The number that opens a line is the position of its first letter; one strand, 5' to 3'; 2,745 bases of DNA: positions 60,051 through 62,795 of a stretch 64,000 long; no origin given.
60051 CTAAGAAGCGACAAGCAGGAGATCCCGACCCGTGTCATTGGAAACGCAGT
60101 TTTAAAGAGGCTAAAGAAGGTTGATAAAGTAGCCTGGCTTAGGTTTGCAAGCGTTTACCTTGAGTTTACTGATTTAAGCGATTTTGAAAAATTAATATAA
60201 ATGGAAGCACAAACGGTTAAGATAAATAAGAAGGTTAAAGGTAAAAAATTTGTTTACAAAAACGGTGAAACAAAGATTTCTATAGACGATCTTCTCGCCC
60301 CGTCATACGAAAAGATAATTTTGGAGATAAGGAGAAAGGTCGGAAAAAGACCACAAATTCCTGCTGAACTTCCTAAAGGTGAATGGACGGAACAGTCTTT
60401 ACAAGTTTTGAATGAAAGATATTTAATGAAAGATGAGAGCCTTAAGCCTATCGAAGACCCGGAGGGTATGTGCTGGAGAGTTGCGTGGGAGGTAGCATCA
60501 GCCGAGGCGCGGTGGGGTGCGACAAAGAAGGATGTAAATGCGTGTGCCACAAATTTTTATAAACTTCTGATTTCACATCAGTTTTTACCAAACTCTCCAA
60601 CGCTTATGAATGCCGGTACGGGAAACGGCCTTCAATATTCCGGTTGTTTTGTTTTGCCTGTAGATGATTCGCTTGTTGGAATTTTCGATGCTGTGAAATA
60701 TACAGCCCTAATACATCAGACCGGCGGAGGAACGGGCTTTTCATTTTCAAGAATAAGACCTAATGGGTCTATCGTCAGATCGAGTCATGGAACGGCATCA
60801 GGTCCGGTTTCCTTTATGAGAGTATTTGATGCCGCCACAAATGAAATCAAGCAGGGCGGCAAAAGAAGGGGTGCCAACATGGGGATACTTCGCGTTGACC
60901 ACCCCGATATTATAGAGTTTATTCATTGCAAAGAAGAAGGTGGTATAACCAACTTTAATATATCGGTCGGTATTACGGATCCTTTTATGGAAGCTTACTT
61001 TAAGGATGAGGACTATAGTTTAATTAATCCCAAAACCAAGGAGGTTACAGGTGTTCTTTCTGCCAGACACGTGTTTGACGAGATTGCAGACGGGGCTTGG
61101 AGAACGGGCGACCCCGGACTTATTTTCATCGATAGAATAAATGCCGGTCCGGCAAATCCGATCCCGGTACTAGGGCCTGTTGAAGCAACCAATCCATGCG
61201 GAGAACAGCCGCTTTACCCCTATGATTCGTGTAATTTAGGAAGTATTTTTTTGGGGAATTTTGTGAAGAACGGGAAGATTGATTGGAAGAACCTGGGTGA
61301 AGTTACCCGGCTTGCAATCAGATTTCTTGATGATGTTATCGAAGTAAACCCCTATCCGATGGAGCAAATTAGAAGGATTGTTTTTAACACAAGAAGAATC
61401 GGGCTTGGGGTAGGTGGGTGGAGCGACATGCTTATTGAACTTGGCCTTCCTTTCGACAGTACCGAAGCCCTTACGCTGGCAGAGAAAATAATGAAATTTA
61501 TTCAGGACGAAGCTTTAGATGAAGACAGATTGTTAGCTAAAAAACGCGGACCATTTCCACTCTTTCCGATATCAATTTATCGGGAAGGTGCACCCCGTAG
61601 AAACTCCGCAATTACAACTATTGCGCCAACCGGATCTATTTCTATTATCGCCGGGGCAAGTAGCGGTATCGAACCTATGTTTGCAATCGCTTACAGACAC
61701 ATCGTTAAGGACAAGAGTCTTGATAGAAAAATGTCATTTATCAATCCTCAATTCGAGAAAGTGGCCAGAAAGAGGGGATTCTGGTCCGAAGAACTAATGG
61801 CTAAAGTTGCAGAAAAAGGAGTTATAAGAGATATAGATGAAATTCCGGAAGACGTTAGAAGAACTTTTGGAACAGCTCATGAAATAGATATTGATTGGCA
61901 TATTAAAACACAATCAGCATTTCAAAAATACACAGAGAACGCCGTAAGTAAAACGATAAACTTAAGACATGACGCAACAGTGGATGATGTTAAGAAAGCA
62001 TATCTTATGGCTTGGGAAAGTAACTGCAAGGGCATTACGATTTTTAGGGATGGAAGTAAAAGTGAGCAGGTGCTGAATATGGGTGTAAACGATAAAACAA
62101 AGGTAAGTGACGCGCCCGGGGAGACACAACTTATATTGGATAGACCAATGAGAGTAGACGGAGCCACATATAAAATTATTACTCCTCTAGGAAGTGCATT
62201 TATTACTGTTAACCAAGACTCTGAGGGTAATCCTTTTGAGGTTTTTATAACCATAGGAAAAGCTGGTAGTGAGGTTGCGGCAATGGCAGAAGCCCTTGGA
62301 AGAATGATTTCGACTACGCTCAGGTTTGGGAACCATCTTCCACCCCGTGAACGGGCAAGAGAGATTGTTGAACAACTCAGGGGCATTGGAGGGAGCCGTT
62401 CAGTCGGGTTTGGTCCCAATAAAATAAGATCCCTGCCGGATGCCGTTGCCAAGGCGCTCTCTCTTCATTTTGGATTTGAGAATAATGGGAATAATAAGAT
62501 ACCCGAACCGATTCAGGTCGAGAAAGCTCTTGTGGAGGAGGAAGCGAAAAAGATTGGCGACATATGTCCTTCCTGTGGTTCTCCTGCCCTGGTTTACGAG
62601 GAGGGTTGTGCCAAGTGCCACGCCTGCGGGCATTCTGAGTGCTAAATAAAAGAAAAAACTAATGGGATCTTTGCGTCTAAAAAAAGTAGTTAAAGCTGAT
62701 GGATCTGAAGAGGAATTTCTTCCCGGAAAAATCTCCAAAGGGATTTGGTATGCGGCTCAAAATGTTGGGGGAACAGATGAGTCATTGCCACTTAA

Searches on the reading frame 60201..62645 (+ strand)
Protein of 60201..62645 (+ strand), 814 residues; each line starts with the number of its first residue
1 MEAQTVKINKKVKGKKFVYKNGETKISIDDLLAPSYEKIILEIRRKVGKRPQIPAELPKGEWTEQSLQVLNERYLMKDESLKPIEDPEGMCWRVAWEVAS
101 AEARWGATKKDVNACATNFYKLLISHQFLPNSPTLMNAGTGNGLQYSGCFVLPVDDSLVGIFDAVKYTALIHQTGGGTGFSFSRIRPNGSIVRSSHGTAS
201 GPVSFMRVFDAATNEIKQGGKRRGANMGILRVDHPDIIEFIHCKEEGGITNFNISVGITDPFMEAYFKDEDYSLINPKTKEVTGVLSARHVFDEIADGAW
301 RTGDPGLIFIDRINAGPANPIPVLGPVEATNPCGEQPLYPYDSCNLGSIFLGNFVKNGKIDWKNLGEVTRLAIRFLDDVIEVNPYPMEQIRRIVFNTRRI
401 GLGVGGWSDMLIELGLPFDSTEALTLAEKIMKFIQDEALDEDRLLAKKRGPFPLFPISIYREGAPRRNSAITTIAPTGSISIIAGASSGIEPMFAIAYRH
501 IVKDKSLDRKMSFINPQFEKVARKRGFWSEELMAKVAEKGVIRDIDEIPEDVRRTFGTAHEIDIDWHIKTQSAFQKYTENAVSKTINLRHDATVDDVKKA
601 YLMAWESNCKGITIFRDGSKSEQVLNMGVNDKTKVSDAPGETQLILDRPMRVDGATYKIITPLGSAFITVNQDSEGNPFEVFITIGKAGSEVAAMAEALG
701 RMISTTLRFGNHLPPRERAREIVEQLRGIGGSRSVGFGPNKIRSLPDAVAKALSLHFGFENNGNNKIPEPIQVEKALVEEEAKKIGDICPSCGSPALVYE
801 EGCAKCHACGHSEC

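Call 63: search_protein_families(library=pfam, proteins=[window:60201-62645:+], max_evalue=0.0001)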
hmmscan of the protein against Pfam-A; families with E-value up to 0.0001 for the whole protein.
window:60201-62645:+ (814 aa): 3 families
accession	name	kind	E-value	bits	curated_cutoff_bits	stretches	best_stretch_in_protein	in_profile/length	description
PF02867.20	Ribonuc_red_lgC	-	3.5e-126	422.3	23.9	2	147-463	1-347/523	Ribonucleotide reductase, barrel domain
PF00317.26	Ribonuc_red_lgN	-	1.6e-22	79.7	28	1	63-143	4-77/77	Ribonucleotide reductase, all-alpha domain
PF12637.14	TSCPD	-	1.8e-15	57.5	22.8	1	663-756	13-87/88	TSCPD domain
